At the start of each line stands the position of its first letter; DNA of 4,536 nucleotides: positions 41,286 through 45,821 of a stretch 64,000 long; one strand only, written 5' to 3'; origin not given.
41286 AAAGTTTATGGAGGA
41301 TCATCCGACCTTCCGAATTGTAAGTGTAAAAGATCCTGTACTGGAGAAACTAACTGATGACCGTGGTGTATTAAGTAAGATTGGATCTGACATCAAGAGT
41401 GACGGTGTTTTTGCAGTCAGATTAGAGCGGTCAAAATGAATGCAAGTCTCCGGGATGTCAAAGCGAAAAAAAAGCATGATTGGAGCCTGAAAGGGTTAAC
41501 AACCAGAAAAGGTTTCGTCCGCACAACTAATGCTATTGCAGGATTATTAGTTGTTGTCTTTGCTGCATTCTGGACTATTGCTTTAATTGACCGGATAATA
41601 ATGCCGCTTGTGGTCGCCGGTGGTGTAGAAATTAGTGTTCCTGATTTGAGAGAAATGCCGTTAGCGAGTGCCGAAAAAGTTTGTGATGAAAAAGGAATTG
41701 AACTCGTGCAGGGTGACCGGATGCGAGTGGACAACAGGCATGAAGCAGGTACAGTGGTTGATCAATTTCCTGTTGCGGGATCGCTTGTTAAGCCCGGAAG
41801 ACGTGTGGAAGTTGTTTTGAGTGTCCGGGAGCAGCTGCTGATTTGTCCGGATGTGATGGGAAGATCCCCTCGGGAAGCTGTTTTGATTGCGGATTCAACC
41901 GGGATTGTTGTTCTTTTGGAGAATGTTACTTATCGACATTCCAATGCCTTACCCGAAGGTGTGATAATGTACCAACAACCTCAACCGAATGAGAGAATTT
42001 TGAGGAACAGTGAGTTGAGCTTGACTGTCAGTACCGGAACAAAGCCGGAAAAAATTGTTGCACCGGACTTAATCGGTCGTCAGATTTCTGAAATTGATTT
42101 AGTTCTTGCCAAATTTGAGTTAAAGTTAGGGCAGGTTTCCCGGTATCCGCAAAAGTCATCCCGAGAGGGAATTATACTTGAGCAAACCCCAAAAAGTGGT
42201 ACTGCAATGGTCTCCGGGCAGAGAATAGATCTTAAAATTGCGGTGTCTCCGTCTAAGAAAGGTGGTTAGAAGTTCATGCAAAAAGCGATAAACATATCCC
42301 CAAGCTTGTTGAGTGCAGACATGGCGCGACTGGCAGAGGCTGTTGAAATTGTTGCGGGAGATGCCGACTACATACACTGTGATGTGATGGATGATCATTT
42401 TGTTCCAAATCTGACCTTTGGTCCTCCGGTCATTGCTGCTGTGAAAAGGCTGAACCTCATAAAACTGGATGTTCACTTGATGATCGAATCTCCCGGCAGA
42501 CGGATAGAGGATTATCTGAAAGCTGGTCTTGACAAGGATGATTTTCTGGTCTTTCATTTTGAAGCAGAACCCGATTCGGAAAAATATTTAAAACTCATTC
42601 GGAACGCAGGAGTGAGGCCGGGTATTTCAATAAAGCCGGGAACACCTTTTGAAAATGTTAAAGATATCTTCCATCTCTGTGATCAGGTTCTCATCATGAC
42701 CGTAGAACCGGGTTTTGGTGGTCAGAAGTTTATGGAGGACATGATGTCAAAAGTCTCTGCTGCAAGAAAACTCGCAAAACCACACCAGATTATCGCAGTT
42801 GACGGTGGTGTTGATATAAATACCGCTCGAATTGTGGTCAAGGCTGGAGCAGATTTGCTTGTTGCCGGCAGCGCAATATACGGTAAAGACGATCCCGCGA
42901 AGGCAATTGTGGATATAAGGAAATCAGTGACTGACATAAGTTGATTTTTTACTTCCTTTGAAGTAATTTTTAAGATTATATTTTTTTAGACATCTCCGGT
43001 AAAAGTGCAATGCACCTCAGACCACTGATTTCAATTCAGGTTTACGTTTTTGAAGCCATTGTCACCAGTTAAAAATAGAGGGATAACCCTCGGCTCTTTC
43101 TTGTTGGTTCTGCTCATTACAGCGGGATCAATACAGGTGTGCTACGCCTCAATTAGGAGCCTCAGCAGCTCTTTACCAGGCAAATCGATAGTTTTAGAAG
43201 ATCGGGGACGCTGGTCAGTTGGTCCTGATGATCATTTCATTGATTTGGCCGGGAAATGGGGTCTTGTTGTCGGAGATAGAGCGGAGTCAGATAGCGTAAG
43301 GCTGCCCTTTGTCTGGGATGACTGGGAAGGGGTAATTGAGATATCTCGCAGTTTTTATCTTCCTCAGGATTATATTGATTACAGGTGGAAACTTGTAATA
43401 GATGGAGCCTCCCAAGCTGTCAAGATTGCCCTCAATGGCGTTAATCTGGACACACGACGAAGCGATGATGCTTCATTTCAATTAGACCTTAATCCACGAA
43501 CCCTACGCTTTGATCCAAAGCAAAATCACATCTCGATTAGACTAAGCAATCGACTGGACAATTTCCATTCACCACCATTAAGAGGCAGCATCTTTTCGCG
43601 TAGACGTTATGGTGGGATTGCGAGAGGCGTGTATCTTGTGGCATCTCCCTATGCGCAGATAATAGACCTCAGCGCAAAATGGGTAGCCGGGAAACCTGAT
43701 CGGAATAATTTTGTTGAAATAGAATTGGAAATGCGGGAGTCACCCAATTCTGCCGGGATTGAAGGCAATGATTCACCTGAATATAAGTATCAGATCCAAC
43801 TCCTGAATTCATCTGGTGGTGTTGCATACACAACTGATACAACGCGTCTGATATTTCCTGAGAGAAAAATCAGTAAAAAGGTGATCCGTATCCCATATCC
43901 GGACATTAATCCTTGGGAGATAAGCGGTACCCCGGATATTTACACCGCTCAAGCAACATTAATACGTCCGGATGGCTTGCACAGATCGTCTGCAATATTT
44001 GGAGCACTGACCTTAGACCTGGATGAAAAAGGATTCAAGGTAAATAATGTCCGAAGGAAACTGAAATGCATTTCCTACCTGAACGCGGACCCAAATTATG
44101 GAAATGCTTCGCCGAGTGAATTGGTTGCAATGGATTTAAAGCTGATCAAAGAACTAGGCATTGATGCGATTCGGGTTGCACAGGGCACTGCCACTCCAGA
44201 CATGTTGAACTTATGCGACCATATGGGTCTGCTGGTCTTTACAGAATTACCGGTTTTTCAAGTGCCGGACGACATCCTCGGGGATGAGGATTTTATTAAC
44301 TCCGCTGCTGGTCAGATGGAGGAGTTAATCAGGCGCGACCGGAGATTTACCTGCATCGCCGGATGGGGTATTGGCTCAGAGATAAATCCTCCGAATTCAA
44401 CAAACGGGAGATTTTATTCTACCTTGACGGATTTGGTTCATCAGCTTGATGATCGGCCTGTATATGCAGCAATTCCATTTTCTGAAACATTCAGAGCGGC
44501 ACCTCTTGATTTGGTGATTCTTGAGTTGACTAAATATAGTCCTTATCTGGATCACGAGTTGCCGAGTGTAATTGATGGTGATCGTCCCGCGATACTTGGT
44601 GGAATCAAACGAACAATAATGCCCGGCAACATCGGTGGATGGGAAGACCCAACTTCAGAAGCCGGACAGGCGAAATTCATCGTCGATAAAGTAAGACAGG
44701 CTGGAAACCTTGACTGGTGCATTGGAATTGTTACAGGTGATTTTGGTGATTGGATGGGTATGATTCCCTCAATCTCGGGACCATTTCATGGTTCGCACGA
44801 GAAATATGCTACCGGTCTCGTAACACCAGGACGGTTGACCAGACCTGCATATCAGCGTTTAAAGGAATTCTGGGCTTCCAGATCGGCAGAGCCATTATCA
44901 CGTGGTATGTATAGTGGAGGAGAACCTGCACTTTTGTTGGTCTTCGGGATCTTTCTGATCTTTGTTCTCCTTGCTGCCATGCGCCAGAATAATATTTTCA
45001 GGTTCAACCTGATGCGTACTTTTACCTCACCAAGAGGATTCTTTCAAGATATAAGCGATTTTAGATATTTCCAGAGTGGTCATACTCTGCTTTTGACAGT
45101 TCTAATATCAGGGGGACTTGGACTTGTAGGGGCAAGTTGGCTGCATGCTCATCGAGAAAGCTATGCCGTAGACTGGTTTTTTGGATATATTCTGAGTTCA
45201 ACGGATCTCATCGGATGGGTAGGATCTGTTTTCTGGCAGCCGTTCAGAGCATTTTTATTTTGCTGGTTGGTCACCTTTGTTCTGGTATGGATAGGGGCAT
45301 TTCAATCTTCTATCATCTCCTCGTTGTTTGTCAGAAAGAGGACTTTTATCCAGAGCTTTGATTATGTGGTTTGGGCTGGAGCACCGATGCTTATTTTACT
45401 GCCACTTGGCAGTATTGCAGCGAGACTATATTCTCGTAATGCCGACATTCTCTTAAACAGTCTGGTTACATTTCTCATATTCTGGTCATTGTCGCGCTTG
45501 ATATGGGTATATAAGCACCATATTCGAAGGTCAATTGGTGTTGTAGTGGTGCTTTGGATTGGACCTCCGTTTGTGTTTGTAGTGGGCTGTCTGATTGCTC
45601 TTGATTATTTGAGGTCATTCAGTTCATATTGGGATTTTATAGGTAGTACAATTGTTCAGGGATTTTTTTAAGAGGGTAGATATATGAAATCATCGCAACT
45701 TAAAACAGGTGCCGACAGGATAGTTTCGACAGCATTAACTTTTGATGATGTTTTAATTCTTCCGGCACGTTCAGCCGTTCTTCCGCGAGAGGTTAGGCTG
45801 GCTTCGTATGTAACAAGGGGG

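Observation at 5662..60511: Five paralogous small FadL/PorV-like barrels (298-350 aa) in 64 kb, each next to secretion or cell-surface genes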

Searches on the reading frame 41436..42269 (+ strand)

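Call 12: search_protein_families(library=pfam, proteins=[window:41436-42269:+], max_evalue=0.001)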
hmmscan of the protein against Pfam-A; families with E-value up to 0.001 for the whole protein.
window:41436-42269:+ (277 aa): 1 family
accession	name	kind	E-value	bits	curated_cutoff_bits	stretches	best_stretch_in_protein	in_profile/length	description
PF03793.24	PASTA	-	9.2e-29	99.6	23.2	3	67-129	2-63/64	PASTA domain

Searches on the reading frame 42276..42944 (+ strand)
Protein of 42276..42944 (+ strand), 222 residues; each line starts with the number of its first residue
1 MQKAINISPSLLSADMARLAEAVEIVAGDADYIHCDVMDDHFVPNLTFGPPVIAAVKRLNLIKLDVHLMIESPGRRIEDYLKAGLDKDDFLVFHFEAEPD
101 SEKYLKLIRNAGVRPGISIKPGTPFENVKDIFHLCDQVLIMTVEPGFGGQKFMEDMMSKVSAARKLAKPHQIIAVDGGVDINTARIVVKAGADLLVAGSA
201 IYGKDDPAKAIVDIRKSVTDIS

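Call 12: search_protein_families(library=pfam, proteins=[window:42276-42944:+], max_evalue=0.001)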
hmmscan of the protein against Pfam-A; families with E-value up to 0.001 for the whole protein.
window:42276-42944:+ (222 aa): 2 families
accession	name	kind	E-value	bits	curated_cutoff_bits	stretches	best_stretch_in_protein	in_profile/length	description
PF00834.25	Ribul_P_3_epim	-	1.1e-64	218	21.1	1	7-202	2-198/198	Ribulose-phosphate 3 epimerase family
PF00215.30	OMPdecase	-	0.00047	20.5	27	0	159-211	167-218/221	Orotidine 5'-phosphate decarboxylase / HUMPS family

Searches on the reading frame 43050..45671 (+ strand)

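Call 13: search_protein_families(library=pfam, proteins=[window:43050-45671:+], max_evalue=0.001)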
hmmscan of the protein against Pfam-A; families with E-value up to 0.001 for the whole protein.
window:43050-45671:+ (873 aa): 1 family
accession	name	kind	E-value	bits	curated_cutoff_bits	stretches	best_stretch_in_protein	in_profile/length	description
PF02836.23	Glyco_hydro_2_C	-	6.3e-09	35.8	21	1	325-472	4-159/302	Glycosyl hydrolases family 2, TIM barrel domain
